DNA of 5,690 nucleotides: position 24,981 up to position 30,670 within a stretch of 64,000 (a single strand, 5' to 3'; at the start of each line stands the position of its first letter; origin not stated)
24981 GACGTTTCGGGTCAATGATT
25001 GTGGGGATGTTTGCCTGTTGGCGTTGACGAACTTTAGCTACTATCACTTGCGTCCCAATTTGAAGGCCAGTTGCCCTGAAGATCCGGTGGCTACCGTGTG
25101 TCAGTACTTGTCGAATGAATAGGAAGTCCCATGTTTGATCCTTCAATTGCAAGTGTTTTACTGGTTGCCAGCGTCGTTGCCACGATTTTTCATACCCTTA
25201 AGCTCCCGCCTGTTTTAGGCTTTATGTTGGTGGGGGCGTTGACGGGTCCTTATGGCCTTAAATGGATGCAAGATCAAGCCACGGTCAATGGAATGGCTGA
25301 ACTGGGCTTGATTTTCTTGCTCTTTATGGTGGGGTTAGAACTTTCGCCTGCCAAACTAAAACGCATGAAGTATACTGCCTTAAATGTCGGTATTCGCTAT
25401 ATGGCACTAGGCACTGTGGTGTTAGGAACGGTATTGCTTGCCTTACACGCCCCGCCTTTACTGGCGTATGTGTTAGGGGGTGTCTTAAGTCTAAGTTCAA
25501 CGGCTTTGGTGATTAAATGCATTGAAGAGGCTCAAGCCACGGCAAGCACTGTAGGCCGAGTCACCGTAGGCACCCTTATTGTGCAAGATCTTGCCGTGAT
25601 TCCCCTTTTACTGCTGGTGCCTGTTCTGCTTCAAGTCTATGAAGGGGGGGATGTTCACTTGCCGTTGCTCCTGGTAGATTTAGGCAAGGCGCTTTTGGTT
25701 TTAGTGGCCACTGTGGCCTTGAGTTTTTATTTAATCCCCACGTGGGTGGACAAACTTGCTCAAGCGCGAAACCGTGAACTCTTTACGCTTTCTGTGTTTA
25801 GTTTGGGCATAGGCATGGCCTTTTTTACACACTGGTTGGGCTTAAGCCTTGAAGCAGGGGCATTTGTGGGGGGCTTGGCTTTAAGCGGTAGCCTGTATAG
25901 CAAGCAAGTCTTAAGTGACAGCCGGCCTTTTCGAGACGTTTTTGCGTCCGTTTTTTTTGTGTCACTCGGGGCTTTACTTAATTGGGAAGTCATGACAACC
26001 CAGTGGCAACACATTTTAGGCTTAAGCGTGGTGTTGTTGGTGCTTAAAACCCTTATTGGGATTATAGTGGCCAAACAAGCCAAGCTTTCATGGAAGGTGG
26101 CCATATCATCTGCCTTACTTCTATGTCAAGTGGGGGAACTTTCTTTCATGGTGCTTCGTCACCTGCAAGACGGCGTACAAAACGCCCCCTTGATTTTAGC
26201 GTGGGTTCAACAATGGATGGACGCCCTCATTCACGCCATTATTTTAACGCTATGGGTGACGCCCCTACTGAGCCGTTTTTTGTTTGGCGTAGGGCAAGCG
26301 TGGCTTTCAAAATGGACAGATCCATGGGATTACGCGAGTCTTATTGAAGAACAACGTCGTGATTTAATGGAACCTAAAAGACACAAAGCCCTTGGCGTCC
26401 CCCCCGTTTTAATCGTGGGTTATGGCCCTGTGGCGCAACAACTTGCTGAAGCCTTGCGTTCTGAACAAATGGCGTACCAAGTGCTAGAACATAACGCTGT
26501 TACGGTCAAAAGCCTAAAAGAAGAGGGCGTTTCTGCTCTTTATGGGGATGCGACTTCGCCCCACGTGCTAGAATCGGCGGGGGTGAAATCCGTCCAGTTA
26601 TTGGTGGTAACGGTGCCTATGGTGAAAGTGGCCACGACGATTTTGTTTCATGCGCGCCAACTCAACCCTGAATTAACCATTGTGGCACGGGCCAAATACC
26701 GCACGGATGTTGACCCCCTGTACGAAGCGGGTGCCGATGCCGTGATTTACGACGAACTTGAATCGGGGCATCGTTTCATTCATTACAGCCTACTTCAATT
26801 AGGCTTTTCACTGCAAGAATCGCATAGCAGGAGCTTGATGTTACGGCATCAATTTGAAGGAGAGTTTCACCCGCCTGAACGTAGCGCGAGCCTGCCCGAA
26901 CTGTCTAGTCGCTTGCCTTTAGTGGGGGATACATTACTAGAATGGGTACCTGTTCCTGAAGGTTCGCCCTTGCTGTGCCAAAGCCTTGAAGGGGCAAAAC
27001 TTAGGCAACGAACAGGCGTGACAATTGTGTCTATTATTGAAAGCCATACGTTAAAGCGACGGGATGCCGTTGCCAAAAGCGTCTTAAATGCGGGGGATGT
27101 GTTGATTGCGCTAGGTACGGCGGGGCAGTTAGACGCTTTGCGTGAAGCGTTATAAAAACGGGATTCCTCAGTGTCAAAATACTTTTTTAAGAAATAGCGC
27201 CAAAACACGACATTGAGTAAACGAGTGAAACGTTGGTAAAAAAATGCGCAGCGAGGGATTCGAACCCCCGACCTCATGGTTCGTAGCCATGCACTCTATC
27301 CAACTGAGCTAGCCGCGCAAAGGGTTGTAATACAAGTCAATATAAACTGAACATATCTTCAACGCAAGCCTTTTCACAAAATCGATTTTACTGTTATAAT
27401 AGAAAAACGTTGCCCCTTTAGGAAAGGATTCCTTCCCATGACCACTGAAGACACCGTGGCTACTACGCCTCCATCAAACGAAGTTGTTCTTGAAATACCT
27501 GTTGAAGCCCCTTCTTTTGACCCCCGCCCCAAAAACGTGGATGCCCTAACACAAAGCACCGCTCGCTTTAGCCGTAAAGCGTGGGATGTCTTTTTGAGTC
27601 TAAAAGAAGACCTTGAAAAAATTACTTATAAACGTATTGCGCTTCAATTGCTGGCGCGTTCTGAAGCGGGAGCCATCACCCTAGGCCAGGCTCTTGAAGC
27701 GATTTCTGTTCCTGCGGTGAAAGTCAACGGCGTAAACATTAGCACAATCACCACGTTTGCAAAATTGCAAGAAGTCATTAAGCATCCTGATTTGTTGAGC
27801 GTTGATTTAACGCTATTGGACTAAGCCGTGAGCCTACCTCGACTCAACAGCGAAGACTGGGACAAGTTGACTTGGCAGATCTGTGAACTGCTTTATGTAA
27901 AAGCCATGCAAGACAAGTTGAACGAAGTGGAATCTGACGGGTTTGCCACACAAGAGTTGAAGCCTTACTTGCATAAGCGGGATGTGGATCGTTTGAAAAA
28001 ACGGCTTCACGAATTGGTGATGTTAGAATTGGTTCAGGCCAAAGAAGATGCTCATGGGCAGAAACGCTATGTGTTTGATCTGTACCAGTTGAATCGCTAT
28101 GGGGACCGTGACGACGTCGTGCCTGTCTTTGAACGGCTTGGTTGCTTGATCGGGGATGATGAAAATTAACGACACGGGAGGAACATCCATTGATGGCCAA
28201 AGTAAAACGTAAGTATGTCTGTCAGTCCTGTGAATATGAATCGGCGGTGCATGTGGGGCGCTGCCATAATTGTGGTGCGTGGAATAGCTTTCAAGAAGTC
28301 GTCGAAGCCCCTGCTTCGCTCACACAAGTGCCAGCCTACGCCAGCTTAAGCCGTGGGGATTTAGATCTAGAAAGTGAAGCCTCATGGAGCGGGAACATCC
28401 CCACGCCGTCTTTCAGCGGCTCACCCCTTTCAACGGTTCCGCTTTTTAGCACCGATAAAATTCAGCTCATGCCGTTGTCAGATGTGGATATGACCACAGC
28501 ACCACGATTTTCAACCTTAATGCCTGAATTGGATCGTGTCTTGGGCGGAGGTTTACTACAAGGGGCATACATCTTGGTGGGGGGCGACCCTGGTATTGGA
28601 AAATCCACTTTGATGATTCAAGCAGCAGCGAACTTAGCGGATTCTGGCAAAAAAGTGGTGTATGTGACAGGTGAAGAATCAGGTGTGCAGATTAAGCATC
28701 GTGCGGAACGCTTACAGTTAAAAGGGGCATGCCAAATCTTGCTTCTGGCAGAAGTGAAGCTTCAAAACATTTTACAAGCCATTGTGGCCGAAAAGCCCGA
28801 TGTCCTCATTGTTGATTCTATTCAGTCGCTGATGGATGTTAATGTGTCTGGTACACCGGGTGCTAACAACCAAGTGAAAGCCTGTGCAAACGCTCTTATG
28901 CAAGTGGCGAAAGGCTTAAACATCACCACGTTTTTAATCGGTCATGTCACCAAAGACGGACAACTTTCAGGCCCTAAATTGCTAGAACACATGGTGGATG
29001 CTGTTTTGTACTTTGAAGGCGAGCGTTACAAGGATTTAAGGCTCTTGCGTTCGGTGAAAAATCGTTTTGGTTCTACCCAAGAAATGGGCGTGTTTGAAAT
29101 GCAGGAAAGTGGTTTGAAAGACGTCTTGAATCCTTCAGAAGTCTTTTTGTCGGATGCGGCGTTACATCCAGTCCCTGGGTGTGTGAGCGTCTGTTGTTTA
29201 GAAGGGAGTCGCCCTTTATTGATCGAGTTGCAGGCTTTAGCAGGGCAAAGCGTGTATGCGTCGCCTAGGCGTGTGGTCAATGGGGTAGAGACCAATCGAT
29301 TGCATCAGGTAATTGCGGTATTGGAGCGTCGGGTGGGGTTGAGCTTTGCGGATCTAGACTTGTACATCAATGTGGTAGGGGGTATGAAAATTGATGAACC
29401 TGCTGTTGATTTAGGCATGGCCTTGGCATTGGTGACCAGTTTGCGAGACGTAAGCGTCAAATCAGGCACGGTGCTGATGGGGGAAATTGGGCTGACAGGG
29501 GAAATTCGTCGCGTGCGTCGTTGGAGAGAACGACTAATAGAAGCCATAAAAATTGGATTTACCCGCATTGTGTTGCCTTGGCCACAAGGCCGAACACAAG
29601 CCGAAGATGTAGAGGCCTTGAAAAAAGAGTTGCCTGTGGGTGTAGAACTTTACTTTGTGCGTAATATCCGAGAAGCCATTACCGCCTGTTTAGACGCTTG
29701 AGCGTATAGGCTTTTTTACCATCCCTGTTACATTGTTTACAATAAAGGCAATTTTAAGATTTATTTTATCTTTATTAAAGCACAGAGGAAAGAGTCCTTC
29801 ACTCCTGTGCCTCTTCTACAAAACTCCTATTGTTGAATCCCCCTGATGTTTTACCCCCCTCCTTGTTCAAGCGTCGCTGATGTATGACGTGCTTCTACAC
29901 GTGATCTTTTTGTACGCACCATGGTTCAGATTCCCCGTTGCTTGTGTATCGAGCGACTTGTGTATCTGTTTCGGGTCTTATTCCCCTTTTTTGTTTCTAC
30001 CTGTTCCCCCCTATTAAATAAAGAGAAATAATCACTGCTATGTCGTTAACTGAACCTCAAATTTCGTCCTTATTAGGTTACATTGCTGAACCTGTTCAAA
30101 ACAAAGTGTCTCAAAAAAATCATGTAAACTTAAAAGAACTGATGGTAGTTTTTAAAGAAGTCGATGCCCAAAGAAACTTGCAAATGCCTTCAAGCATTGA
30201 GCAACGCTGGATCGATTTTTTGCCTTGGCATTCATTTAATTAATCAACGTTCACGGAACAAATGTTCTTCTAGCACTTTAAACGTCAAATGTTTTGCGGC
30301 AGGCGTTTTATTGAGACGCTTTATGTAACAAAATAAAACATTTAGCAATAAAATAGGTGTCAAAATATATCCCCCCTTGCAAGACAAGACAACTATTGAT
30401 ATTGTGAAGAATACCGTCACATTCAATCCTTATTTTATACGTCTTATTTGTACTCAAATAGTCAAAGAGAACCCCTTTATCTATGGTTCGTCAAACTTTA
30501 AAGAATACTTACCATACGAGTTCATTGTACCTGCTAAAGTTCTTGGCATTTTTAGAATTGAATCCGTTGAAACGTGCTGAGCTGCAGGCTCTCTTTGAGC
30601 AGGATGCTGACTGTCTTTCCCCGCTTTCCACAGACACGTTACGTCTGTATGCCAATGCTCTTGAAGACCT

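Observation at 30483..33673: Operon-like string: two translationally coupled WYL-like regulators, a small polytopic membrane protein, and a prepilin-type (pseudopilin) protein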

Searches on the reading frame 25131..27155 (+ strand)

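Call 74: search_protein_families(library=pfam, proteins=[window:25131-27155:+], max_evalue=0.00001)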
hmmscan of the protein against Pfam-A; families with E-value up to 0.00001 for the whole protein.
window:25131-27155:+ (674 aa): 3 families
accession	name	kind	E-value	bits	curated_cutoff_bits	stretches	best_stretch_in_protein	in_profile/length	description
PF00999.27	Na_H_Exchanger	-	6.7e-53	180.3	26.2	1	11-380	2-373/375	Sodium/hydrogen exchanger, transmembrane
PF02254.24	TrkA_N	-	2e-25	89.8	23.8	1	426-540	1-115/116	TrkA-N domain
PF02080.26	TrkA_C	-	4.8e-09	36.4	27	1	603-673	1-69/71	TrkA-C domain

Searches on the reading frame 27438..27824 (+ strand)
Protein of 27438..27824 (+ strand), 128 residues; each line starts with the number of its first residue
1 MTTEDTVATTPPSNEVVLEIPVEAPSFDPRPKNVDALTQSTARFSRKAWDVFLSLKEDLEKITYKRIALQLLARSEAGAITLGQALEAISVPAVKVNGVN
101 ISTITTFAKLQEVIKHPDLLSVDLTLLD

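Call 3: search_protein_families(library=pfam, proteins=[window:27438-27824:+], max_evalue=1)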
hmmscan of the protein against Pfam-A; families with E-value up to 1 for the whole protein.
window:27438-27824:+ (128 aa): 1 family
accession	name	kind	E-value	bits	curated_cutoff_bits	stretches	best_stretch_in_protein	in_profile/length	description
PF21176.3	RecR_HhH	-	0.0064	16.7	27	1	65-88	20-43/45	RecR, helix-hairpin-helix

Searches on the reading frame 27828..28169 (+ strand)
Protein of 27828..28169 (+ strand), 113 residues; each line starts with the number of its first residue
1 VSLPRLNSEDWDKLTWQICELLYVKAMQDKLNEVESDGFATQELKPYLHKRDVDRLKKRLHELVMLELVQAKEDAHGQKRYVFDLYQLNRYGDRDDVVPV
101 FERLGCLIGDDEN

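Call 3: search_protein_families(library=pfam, proteins=[window:27828-28169:+], max_evalue=1)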
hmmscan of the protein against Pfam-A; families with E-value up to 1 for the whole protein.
window:27828-28169:+ (113 aa): 1 family
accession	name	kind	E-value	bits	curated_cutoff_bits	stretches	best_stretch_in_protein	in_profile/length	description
PF09429.15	Wbp11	-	0.011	16.5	24.3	0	48-79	34-64/78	WW domain binding protein 11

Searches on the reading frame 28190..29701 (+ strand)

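Call 23: search_protein_families(library=pfam, proteins=[window:28190-29701:+], max_evalue=0.001)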
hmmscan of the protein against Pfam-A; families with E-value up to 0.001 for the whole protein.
window:28190-29701:+ (503 aa): 13 families
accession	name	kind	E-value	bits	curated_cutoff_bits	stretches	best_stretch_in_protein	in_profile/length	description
PF06745.19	ATPase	-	4.1e-17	62.8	26.6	1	108-175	2-70/231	KaiC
PF13481.12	AAA_25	-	1.7e-16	60.8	27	1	106-258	14-195/195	AAA domain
PF13541.12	ChlI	-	1.3e-09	38.4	27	1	366-463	33-118/121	Subunit ChlI of Mg-chelatase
PF18073.7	Zn_ribbon_LapB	-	1.3e-08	34.8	25.7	1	9-36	1-28/28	Rubredoxin metal binding domain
PF05362.19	Lon_C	-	3e-08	33.9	21.1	1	388-501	93-203/205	Lon protease (S16) C-terminal proteolytic domain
PF03796.21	DnaB_C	-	6.4e-07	29.5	27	1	109-172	4-67/255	DnaB-like helicase C terminal domain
PF02702.23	KdpD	-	1.5e-06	28.3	26.1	1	128-246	7-125/210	Osmosensitive K+ channel His kinase sensor domain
PF00004.35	AAA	-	3.2e-05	24.8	21.2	1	128-262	1-117/131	ATPase family associated with various cellular activities (AAA)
PF13401.12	AAA_22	-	0.00012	22.8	27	1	128-251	8-122/130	AAA domain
PF25199.1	nSTAND_NTPase5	-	0.00015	22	34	1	127-168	43-85/145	Novel STAND NTPase 5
PF13191.12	AAA_16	-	0.00024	22.1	32.6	0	113-187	15-85/167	AAA ATPase domain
PF09848.15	SLFN-g3_helicase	-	0.00033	20.5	24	1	127-251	3-122/354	Schlafen group 3, DNA/RNA helicase domain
PF01637.24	ATPase_2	-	0.00058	20.2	33.2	0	128-234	23-137/225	ATPase domain predominantly from Archaea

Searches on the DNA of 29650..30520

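Call 99: search_rna_families(source=window, start=29650, end=30520, threshold=evalue, max_evalue=1)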
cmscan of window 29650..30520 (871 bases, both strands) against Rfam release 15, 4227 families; matches with E-value up to 1: 0.
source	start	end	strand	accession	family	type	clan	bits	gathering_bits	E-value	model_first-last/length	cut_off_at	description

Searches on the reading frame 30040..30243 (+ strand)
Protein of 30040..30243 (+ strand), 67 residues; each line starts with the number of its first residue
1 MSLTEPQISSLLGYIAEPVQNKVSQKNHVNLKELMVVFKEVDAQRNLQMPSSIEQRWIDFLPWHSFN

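Call 3: search_protein_families(library=pfam, proteins=[window:30040-30243:+], max_evalue=1)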
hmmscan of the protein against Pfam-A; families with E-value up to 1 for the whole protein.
window:30040-30243:+ (67 aa): 0 families

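Call 69: search_protein_families(library=padloc, proteins=[window:30040-30243:+], max_evalue=1)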
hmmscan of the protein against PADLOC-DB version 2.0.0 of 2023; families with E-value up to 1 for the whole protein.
window:30040-30243:+ (67 aa): 0 families
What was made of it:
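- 30040..30243 (+): Small conserved protein gene (67 aa, function unknown) preceding the module in the window's clade only. No Pfam or PADLOC match (calls 3, 69).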
